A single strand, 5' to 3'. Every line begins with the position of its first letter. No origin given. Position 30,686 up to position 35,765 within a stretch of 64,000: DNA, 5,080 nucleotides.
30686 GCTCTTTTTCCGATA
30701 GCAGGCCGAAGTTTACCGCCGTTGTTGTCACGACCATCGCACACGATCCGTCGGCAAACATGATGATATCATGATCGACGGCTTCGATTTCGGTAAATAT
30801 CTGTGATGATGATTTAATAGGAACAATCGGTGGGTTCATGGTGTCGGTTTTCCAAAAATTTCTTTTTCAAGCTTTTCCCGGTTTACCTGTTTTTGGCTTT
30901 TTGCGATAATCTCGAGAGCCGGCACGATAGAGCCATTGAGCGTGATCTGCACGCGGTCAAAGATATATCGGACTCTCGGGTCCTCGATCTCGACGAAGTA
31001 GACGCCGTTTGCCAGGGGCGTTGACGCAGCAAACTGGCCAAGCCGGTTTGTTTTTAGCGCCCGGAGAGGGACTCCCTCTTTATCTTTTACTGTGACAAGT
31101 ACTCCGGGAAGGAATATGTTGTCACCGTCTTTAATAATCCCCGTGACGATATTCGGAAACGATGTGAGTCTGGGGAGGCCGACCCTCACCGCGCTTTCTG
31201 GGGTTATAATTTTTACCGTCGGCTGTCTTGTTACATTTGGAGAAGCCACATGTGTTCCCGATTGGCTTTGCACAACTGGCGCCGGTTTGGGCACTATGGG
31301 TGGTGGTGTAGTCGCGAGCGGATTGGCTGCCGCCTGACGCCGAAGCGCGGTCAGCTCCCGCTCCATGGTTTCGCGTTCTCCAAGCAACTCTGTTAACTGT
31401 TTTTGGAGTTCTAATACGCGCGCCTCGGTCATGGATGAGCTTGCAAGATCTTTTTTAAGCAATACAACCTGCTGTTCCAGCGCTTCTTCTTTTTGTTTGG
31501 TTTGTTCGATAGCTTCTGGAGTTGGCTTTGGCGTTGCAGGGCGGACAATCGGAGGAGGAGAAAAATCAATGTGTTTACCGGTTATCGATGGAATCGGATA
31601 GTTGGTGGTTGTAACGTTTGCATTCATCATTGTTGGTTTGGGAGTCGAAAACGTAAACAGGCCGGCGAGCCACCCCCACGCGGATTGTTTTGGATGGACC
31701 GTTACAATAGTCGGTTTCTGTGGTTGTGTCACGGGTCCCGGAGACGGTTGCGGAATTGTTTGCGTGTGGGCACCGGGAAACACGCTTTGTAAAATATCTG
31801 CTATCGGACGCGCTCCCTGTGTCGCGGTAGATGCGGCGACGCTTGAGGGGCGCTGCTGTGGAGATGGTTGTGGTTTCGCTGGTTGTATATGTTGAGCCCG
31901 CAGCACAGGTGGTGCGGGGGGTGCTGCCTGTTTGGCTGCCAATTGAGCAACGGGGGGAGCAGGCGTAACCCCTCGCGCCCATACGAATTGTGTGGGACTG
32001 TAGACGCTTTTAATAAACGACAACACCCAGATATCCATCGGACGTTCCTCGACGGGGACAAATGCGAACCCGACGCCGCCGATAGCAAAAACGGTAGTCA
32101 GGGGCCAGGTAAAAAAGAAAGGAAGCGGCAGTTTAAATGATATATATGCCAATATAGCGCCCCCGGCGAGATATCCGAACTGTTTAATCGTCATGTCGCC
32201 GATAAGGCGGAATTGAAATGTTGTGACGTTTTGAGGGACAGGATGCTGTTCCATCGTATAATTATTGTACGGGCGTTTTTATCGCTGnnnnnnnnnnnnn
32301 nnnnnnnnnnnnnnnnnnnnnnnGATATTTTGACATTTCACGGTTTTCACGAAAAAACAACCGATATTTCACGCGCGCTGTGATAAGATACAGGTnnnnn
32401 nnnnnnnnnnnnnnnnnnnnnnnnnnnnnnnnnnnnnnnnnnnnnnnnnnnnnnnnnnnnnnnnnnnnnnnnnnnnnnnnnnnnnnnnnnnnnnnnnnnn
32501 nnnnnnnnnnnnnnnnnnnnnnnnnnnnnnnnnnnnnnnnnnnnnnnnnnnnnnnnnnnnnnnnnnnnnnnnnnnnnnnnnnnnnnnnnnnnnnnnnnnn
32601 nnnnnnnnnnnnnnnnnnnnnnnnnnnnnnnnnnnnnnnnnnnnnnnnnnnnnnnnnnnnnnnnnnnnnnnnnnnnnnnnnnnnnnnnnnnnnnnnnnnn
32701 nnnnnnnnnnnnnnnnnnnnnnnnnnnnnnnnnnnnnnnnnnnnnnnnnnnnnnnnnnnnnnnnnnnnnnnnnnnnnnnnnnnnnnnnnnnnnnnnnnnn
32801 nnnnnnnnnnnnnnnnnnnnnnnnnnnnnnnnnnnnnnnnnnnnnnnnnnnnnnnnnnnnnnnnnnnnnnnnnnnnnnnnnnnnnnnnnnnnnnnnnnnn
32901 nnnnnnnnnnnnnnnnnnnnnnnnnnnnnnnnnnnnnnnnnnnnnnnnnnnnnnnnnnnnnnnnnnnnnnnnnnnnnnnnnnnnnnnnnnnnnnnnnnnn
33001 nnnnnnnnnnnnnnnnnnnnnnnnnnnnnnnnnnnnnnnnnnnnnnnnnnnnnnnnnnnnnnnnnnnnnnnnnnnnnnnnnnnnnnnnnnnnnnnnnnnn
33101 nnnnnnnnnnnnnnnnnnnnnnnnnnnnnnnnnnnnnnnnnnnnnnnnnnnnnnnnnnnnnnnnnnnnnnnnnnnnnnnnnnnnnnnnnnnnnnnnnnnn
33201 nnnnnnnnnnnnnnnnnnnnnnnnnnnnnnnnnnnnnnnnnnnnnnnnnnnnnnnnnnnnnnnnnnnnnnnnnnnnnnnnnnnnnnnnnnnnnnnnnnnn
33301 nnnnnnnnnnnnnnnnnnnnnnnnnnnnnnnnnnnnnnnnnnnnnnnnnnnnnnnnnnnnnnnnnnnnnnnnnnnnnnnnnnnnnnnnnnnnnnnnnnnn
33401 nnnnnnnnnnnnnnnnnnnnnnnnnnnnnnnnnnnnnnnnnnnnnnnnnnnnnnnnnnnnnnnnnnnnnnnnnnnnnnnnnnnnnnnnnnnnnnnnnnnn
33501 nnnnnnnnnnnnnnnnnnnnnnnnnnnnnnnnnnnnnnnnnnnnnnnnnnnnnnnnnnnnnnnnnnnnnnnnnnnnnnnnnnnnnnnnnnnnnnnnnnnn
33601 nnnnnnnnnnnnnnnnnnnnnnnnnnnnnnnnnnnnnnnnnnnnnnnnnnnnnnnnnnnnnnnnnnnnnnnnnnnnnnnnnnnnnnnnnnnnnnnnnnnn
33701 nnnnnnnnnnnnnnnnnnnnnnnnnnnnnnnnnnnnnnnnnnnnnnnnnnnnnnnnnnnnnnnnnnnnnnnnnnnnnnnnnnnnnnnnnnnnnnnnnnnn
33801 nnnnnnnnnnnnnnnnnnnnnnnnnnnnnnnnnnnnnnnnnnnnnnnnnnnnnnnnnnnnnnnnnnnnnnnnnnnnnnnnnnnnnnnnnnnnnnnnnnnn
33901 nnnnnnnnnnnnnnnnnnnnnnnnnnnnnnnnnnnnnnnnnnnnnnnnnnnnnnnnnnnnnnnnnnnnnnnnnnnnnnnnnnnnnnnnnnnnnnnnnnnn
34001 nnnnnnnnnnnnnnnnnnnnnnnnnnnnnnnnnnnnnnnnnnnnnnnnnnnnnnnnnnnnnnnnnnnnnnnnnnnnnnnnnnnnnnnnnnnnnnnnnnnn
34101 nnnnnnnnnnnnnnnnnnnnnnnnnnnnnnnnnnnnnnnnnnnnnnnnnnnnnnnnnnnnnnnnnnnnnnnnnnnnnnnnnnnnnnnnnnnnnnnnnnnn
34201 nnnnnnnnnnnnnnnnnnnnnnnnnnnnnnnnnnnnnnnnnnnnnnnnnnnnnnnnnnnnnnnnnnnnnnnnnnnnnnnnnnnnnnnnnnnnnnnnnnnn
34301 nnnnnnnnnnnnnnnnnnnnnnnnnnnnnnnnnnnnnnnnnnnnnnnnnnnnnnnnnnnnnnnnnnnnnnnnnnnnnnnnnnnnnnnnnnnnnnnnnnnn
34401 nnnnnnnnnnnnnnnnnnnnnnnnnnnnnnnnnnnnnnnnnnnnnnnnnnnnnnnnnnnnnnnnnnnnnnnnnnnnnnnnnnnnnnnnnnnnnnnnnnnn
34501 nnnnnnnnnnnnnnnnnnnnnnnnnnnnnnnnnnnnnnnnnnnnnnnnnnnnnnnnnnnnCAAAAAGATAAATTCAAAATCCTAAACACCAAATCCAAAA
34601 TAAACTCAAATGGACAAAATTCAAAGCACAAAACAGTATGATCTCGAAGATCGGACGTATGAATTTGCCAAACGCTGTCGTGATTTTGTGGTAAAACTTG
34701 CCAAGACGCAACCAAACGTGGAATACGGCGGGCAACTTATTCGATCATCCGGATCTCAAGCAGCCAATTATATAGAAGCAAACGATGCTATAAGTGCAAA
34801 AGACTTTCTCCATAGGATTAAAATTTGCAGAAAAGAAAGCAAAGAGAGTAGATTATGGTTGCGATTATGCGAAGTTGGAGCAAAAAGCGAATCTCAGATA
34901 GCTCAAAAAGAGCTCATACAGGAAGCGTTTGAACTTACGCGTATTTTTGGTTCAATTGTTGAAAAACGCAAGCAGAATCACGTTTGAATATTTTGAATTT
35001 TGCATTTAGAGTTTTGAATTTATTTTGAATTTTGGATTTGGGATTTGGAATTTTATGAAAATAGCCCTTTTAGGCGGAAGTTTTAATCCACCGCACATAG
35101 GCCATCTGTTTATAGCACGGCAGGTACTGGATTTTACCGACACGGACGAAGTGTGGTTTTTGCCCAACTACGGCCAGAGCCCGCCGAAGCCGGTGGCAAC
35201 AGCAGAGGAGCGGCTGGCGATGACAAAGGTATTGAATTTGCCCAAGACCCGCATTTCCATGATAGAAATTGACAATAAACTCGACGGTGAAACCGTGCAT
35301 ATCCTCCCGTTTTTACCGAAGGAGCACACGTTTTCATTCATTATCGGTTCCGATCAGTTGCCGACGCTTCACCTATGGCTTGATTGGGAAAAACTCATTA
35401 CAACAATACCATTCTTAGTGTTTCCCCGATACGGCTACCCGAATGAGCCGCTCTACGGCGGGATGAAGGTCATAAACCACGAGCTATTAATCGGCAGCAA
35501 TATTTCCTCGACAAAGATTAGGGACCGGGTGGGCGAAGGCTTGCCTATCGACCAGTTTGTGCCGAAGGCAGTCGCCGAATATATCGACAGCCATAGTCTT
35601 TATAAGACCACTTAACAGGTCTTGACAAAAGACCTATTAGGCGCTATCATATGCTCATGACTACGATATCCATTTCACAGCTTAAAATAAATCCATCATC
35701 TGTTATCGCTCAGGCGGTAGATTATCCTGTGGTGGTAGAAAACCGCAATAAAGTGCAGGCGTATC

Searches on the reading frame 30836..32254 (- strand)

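Call 65: search_protein_families(library=pfam, proteins=[window:30836-32254:-], max_evalue=0.0001)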
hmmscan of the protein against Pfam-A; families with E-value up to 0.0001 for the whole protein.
window:30836-32254:- (472 aa): 1 family
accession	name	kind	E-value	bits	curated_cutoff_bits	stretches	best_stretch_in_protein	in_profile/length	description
PF12666.12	PrgI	-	1.6e-07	32.2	27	1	5-90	1-89/91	PrgI family protein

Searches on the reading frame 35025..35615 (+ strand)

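Call 65: search_protein_families(library=pfam, proteins=[window:35025-35615:+], max_evalue=0.0001)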
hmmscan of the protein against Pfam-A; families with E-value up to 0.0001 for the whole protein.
window:35025-35615:+ (196 aa): 1 family
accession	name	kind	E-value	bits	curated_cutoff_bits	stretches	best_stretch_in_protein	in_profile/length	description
PF01467.32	CTP_transf_like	-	1.3e-19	71.2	21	1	15-168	1-133/133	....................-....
